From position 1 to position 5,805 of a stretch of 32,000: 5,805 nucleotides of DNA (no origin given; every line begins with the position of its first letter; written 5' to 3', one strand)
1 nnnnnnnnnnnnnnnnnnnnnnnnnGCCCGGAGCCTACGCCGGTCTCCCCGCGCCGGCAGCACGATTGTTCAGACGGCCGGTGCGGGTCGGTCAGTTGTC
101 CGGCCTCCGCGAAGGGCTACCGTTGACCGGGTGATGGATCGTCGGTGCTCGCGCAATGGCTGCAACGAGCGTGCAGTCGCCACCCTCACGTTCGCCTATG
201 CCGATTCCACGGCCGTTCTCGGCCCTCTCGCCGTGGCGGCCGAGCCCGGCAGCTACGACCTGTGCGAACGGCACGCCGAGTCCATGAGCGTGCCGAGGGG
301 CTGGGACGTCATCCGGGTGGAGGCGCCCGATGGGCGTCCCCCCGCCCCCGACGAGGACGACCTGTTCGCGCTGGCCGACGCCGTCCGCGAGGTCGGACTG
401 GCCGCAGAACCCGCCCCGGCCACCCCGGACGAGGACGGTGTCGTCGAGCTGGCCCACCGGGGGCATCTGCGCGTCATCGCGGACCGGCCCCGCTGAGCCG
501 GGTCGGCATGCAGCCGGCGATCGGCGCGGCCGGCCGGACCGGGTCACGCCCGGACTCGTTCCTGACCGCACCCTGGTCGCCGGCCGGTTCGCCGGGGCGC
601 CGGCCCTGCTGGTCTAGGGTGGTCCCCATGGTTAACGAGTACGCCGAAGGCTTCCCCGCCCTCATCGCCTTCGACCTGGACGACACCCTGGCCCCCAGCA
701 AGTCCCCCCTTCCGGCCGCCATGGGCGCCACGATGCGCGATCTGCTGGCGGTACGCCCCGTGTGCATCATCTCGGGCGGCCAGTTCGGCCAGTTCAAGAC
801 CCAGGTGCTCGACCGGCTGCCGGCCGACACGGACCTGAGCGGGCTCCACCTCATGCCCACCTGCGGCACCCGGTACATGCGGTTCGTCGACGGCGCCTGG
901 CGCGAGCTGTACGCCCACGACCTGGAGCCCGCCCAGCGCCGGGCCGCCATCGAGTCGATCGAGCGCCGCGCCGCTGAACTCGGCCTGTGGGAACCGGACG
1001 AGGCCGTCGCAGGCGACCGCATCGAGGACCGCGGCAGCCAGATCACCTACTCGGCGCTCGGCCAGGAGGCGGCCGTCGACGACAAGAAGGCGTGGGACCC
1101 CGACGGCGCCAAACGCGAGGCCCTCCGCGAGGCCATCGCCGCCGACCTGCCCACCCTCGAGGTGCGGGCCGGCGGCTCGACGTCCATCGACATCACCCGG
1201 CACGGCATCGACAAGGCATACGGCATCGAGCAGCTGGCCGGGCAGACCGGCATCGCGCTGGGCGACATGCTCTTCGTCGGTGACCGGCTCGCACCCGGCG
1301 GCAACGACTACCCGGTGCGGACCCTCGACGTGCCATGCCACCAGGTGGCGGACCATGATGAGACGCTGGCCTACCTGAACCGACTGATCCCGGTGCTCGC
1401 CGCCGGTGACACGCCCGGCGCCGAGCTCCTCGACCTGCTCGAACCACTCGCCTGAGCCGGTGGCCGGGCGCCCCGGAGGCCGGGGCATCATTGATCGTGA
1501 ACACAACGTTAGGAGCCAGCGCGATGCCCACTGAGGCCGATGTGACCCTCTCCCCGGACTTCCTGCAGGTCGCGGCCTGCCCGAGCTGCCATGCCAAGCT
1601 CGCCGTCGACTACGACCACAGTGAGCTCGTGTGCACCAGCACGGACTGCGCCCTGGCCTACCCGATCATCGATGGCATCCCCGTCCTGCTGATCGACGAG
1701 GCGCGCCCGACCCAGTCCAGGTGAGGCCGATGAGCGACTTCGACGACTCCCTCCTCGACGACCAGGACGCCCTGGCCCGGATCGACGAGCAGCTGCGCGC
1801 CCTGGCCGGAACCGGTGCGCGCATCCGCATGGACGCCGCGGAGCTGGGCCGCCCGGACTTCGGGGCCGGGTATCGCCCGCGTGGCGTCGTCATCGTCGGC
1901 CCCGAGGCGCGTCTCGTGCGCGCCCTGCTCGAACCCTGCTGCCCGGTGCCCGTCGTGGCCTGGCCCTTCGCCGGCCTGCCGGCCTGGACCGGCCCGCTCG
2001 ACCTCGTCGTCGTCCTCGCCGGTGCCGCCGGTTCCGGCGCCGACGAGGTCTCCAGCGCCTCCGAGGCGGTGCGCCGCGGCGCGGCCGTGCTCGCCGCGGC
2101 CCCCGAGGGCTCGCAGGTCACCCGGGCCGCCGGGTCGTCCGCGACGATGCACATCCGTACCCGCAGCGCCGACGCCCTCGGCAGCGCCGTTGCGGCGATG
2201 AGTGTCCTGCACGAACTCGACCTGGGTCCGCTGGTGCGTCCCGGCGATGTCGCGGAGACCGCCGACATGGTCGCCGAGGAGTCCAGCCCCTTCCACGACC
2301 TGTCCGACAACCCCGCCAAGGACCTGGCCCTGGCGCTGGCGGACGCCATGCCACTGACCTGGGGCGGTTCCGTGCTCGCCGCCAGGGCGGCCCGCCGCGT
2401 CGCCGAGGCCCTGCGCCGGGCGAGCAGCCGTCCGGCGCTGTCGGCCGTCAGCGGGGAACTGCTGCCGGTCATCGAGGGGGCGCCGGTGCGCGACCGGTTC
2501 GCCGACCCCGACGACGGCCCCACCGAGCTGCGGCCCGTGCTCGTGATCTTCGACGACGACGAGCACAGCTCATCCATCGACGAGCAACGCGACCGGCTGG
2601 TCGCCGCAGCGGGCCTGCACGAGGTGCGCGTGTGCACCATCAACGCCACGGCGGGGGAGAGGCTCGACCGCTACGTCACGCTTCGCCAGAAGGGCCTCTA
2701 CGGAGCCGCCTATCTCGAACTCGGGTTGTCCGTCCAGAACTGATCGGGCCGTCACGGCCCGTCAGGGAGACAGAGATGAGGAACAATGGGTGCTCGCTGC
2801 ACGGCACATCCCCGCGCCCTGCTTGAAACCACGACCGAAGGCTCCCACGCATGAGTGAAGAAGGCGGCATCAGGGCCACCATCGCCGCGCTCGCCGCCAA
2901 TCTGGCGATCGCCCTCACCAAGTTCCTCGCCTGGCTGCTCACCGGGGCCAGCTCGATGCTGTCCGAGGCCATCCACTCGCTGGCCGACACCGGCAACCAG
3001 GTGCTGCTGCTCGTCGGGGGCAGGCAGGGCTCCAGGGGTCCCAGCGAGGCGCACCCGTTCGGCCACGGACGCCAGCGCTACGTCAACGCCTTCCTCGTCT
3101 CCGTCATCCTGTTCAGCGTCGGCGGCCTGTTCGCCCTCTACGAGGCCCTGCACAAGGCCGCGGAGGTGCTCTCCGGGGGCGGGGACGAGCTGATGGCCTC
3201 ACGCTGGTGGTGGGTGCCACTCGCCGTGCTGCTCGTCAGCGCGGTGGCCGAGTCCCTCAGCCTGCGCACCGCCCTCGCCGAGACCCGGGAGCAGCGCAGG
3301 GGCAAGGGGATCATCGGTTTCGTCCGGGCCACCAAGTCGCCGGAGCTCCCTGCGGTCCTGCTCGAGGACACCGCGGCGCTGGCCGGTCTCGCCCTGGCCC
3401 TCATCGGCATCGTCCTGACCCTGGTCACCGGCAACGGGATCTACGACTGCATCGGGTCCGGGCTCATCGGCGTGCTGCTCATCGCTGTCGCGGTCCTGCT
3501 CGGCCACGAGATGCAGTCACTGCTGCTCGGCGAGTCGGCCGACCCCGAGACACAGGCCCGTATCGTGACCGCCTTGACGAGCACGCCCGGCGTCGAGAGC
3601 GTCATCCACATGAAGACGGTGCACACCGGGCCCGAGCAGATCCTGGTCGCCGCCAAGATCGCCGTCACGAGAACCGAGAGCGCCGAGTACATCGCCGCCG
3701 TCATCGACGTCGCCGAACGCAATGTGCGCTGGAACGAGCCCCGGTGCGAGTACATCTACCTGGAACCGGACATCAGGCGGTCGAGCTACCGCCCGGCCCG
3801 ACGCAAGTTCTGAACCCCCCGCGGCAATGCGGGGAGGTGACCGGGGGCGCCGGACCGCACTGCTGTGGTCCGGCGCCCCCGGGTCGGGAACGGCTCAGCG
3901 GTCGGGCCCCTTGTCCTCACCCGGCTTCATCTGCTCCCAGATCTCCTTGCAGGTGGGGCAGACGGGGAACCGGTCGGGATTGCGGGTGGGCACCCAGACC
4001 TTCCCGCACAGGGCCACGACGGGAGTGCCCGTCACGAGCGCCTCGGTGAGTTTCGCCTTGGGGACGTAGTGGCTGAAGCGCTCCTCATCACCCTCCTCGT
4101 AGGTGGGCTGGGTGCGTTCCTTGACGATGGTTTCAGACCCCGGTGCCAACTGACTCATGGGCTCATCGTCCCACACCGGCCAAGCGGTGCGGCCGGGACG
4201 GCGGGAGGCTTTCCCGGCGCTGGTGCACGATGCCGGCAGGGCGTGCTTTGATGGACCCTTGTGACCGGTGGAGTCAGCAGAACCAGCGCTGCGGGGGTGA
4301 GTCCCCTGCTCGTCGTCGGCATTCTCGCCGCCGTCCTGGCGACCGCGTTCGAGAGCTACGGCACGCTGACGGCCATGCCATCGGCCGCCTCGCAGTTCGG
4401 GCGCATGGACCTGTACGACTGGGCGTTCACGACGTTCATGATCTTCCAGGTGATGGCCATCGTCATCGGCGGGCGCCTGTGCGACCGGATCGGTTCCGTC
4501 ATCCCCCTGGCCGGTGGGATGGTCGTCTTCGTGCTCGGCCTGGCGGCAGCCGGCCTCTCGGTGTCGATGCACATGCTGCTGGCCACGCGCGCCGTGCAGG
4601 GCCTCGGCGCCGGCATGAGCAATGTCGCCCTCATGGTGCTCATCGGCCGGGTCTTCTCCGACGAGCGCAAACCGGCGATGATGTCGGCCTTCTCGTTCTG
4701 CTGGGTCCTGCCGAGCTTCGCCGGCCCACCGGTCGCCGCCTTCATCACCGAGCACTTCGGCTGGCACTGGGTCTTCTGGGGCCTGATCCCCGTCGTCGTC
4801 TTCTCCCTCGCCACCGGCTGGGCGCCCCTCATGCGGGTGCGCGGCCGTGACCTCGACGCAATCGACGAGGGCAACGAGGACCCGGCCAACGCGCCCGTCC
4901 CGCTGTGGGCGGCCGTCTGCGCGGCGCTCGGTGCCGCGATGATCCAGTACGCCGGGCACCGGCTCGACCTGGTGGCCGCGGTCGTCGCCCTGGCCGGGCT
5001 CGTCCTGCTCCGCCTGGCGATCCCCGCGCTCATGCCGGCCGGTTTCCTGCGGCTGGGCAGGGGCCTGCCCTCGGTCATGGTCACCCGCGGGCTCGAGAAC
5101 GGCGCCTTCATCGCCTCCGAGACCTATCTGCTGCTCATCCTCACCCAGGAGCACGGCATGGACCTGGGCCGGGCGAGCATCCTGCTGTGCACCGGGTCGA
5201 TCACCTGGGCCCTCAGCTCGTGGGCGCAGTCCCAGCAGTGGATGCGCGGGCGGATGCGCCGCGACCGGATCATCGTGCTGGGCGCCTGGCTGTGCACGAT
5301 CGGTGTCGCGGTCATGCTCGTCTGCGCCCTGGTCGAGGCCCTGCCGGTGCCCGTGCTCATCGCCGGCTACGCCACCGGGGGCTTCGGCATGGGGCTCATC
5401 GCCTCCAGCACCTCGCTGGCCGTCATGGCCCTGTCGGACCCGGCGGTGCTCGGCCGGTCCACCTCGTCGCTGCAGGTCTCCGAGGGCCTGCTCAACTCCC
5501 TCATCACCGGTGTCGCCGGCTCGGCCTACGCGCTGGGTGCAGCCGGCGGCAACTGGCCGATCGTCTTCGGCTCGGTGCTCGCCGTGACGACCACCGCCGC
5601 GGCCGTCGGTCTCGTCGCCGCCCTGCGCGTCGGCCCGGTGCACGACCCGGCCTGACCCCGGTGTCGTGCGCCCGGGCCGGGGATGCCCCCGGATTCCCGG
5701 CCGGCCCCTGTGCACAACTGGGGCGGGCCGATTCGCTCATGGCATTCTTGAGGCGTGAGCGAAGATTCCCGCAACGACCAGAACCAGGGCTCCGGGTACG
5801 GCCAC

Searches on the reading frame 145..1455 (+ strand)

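Call 24: search_protein_families(library=pfam, proteins=[window:145-1455:+], max_evalue=0.00001)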
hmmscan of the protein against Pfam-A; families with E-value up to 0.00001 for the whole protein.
window:145-1455:+ (436 aa): 2 families
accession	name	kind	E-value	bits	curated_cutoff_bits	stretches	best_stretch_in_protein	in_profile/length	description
PF03332.19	PMM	-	1.1e-06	29.1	22.4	1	290-414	91-218/221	Eukaryotic phosphomannomutase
PF08282.18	Hydrolase_3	-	4.8e-06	26.9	20.9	0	320-381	150-212/255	haloacid dehalogenase-like hydrolase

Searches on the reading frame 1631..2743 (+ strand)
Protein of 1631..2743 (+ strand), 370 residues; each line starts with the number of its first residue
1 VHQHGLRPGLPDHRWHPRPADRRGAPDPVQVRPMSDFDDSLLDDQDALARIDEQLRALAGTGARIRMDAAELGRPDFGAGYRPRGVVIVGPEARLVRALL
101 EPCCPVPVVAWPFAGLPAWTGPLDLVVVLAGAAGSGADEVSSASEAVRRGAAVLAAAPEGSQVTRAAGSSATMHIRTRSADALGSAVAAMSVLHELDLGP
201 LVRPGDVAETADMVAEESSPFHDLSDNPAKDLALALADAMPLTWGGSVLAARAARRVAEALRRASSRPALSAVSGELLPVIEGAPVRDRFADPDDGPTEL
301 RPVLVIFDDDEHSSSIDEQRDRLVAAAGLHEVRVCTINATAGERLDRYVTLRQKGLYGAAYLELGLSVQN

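Call 24: search_protein_families(library=pfam, proteins=[window:1631-2743:+], max_evalue=0.00001)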
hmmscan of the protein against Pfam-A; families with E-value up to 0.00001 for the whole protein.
window:1631-2743:+ (370 aa): 1 family
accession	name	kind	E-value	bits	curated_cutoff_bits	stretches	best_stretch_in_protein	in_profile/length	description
PF10432.14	bact-PGI_C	-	1.9e-08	34.8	24.5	1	226-355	2-123/151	Bacterial phospho-glucose isomerase C-terminal SIS domain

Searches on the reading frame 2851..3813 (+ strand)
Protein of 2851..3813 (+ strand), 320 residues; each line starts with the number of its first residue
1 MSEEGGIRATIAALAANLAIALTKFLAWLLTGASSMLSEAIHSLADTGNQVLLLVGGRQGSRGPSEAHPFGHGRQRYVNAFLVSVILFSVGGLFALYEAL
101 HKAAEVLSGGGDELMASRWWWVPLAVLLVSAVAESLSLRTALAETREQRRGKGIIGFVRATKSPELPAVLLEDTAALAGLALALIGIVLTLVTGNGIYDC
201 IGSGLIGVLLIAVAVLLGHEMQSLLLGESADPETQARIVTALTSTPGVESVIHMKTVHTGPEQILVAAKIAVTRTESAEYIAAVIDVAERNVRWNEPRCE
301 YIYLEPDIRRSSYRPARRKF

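Call 24: search_protein_families(library=pfam, proteins=[window:2851-3813:+], max_evalue=0.00001)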
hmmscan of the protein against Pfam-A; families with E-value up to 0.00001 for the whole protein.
window:2851-3813:+ (320 aa): 1 family
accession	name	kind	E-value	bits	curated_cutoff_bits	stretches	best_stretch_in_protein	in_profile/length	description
PF01545.26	Cation_efflux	-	4.8e-34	118.3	26.6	1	11-220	2-192/198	Cation efflux family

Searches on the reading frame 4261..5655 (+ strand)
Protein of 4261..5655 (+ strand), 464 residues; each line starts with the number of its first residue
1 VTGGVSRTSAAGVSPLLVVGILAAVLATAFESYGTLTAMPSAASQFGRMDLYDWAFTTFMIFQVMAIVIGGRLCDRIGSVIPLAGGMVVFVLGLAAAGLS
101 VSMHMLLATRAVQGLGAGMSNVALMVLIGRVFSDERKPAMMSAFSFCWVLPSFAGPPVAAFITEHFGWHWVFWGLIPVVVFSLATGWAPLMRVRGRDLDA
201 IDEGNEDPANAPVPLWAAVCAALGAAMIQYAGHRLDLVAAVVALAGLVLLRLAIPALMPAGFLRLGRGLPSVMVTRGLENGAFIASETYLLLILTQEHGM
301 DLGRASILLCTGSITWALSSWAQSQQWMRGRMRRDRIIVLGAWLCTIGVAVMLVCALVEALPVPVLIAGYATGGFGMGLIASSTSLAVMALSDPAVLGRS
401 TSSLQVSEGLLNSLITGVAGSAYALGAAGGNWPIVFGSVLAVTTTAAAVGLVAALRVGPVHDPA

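Call 24: search_protein_families(library=pfam, proteins=[window:4261-5655:+], max_evalue=0.00001)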
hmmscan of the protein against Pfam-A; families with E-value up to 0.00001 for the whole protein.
window:4261-5655:+ (464 aa): 1 family
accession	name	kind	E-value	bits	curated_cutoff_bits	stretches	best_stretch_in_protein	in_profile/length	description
PF07690.21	MFS_1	-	7.6e-28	97.9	33.4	1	22-239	2-225/347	Major Facilitator Superfamily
